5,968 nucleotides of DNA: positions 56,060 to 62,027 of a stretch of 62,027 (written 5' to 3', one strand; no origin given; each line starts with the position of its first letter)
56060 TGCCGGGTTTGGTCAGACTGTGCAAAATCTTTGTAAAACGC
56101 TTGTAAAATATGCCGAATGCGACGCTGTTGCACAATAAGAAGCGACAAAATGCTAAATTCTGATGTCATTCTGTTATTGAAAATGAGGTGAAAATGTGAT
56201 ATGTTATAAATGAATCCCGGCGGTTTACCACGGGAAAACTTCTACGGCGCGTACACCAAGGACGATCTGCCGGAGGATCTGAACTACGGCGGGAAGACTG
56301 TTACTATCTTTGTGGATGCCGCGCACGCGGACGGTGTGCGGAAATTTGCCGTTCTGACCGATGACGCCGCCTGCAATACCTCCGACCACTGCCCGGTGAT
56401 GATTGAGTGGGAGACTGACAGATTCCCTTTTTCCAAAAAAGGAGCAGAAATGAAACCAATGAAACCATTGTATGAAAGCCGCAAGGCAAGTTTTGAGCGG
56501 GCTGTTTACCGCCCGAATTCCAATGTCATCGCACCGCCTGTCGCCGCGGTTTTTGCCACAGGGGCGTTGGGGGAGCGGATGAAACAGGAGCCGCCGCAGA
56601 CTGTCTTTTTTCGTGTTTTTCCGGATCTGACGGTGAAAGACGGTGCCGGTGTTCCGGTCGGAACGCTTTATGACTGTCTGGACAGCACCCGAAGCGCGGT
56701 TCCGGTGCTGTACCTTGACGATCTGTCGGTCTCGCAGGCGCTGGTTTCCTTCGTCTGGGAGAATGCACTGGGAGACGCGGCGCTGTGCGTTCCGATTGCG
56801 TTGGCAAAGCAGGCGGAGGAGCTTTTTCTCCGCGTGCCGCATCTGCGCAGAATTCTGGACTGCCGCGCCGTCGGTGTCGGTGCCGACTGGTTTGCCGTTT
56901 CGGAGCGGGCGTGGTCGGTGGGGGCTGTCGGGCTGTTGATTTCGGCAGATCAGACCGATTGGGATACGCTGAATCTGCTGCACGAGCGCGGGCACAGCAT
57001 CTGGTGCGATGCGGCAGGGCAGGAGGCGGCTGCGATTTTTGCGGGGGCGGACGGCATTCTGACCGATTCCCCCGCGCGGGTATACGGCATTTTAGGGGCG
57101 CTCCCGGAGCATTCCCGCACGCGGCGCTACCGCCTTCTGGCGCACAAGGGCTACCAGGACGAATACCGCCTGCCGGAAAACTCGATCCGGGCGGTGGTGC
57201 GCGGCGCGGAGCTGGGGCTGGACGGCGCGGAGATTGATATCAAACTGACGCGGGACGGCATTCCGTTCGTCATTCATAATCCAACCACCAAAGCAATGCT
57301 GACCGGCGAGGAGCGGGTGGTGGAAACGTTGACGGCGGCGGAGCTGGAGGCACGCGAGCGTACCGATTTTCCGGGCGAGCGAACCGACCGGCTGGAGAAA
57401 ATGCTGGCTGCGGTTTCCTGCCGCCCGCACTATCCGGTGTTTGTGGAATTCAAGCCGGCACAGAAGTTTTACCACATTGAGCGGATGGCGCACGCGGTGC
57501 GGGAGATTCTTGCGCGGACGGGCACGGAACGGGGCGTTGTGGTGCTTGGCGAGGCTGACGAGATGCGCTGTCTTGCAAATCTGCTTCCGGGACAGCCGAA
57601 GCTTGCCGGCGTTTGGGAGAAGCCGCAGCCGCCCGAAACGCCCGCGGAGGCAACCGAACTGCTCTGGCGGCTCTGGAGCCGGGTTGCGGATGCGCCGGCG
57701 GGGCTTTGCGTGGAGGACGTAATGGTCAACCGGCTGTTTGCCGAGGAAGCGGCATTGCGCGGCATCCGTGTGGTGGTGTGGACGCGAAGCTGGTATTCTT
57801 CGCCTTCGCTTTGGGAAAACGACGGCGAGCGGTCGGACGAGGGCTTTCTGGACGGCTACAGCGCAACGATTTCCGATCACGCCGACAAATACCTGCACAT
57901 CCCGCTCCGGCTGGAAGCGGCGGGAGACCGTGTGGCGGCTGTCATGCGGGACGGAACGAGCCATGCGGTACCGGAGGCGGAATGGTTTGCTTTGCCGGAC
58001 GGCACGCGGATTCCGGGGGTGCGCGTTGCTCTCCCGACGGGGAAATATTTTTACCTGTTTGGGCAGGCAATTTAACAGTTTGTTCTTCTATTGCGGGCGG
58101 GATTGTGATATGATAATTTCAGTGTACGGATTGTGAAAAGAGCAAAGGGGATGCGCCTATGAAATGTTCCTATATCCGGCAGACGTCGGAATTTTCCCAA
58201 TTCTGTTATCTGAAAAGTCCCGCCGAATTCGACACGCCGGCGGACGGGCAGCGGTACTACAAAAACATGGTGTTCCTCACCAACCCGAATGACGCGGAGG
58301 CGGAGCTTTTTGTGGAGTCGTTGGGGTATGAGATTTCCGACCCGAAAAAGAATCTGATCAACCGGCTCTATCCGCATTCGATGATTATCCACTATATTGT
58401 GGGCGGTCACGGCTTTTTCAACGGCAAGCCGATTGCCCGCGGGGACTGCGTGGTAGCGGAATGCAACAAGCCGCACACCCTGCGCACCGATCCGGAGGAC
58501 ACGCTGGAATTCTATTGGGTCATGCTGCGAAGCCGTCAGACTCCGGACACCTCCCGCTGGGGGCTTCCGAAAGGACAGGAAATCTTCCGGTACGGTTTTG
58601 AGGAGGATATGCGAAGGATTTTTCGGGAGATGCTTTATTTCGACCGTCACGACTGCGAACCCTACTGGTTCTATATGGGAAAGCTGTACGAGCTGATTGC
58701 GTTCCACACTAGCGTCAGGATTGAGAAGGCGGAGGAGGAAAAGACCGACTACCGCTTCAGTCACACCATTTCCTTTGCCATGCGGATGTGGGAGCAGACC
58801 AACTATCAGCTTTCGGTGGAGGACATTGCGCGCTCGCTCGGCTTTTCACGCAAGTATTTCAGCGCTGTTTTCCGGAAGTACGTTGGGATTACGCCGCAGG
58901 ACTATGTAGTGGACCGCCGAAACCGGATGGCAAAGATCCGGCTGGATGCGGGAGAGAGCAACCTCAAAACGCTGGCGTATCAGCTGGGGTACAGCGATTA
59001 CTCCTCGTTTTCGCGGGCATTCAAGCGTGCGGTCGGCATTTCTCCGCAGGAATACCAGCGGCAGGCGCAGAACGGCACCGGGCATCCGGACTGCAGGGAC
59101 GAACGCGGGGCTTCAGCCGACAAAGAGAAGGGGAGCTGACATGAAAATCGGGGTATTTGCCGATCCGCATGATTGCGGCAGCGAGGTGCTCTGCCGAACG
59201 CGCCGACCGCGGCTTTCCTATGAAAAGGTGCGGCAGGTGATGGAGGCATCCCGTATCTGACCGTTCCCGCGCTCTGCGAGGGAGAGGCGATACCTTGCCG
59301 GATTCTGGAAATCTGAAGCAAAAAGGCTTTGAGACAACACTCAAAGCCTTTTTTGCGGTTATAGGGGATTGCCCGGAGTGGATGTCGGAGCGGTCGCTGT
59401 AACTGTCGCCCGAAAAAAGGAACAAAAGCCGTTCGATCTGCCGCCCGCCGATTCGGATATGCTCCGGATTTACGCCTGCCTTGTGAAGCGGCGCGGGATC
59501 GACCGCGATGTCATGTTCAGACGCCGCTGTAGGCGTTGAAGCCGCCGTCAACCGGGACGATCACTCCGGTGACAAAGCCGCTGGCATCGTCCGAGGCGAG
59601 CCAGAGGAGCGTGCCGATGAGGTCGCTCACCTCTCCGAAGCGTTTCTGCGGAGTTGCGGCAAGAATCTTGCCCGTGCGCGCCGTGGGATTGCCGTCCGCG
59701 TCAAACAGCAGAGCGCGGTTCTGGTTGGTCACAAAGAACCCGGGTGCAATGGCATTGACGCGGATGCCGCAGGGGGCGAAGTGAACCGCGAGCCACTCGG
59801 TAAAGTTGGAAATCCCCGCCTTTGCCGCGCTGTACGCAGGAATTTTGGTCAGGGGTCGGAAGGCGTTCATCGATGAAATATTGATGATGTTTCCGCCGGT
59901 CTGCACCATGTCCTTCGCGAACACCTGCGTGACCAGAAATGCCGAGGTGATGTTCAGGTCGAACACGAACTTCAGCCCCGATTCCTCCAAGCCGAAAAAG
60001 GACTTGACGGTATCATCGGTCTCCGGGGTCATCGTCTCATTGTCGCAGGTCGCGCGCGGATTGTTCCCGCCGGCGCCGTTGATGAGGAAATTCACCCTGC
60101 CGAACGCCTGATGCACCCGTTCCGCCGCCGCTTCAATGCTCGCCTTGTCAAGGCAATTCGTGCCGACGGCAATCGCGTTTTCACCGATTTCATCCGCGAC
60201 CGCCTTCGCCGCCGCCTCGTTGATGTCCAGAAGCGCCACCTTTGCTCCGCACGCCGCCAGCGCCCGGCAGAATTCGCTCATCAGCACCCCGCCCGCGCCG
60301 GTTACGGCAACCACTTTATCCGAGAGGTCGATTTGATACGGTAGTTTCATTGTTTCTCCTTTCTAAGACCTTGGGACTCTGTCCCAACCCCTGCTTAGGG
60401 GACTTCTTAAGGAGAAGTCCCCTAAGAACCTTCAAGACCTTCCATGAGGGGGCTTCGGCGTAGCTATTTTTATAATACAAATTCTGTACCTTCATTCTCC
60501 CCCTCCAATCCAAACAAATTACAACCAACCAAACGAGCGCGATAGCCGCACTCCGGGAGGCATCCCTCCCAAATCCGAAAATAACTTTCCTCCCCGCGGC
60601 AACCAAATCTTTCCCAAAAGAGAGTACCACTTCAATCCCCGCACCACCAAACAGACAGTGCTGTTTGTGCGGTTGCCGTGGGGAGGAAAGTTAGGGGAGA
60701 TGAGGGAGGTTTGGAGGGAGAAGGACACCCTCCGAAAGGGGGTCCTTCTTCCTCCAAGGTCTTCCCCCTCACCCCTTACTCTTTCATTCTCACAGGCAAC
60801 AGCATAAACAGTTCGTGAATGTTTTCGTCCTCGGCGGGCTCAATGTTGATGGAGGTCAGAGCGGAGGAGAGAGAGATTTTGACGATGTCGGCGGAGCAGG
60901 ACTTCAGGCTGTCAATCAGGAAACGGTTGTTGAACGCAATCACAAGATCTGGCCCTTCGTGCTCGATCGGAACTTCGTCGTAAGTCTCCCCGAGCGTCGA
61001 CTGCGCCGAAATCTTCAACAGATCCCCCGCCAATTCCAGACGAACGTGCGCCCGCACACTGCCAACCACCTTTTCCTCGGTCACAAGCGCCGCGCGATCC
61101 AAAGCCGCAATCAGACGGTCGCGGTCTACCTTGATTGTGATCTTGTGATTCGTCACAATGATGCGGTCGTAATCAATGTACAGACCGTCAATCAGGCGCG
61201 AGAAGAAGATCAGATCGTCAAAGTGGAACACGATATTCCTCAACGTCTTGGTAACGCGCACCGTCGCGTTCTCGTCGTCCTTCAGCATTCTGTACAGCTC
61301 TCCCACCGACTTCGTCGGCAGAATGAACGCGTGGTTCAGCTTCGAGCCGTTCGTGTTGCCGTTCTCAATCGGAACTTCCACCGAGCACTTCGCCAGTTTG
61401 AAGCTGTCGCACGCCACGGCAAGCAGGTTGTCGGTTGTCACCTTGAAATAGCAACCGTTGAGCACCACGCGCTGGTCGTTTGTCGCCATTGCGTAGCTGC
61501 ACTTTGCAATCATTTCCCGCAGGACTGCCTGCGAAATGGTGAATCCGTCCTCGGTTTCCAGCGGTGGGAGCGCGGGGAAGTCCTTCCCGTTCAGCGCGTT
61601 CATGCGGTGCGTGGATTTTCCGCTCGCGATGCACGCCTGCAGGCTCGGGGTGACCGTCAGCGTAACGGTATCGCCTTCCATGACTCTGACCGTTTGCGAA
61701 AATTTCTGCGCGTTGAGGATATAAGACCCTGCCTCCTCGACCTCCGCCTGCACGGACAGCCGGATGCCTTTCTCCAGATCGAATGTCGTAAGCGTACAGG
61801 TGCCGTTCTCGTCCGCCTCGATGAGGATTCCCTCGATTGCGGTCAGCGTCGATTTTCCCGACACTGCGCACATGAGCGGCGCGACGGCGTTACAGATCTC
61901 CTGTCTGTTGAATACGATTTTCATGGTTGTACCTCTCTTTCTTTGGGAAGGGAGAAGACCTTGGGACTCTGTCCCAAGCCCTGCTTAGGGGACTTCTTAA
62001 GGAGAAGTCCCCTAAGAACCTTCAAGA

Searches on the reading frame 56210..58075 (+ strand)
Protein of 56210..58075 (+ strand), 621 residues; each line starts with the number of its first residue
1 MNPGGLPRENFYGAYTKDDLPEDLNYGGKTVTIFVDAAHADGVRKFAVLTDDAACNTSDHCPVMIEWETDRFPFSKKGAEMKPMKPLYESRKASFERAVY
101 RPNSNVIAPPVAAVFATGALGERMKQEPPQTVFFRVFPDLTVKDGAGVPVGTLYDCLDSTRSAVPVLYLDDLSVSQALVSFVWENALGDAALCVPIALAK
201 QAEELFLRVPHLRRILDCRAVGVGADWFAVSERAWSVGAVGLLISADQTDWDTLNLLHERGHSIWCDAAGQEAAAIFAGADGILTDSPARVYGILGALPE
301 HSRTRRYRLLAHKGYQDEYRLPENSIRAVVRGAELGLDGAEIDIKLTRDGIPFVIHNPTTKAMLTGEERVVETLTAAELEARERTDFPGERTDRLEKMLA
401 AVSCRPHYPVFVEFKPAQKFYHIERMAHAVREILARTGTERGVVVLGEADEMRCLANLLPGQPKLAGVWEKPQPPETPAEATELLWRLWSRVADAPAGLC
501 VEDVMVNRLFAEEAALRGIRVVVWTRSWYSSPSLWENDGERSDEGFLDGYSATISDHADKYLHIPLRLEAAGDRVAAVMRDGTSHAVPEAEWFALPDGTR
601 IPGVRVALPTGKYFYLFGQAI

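Call 16: search_protein_families(library=pfam, proteins=[window:56210-58075:+], max_evalue=0.001)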
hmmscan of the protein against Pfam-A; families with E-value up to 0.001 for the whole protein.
window:56210-58075:+ (621 aa): 1 family
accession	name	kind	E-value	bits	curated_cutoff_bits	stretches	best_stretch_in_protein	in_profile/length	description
PF03009.23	GDPD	-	2.1e-19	71.1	23.6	1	312-525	1-219/244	Glycerophosphoryl diester phosphodiesterase family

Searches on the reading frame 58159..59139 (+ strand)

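Call 16: search_protein_families(library=pfam, proteins=[window:58159-59139:+], max_evalue=0.001)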
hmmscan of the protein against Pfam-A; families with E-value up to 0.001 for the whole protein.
window:58159-59139:+ (326 aa): 2 families
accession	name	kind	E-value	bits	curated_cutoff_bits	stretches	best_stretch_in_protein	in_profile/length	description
PF00165.29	HTH_AraC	-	1.1e-22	80.1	26.6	2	215-249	6-40/42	Bacterial regulatory helix-turn-helix proteins, AraC family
PF12833.13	HTH_18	-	1.5e-20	73.7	33.6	1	223-302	1-80/80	Helix-turn-helix domain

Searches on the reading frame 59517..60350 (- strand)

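Call 16: search_protein_families(library=pfam, proteins=[window:59517-60350:-], max_evalue=0.001)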
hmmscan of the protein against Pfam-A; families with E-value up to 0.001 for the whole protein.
window:59517-60350:- (277 aa): 2 families
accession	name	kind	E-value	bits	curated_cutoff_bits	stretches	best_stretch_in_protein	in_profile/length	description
PF00106.31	adh_short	-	4.9e-42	144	26.6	1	12-212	1-188/195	short chain dehydrogenase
PF13561.12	adh_short_C2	-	5.5e-42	144.4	27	1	28-272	13-236/236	Enoyl-(Acyl carrier protein) reductase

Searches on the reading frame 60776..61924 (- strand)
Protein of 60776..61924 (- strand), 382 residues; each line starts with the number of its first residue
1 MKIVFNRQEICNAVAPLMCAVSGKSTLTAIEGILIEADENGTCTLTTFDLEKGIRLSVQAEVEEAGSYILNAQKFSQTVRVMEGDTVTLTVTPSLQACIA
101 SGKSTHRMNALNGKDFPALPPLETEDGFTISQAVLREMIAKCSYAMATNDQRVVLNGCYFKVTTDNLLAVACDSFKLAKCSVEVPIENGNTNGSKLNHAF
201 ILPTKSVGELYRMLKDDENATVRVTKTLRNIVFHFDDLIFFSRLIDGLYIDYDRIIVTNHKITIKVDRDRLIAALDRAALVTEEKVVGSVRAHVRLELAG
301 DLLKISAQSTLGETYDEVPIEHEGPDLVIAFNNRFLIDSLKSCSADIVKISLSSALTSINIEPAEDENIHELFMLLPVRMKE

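Call 16: search_protein_families(library=pfam, proteins=[window:60776-61924:-], max_evalue=0.001)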
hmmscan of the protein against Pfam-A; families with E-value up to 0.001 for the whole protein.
window:60776-61924:- (382 aa): 3 families
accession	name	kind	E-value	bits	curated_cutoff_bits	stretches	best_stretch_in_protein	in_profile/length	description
PF02767.21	DNA_pol3_beta_2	-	1.7e-27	96.4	27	1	129-249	1-114/116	DNA polymerase III beta subunit, central domain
PF00712.24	DNA_pol3_beta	-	1.1e-23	84.1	24.4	1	1-120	1-120/120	DNA polymerase III beta subunit, N-terminal domain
PF02768.20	DNA_pol3_beta_3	-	4.9e-19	68.7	27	1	254-374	2-118/121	DNA polymerase III beta subunit, C-terminal domain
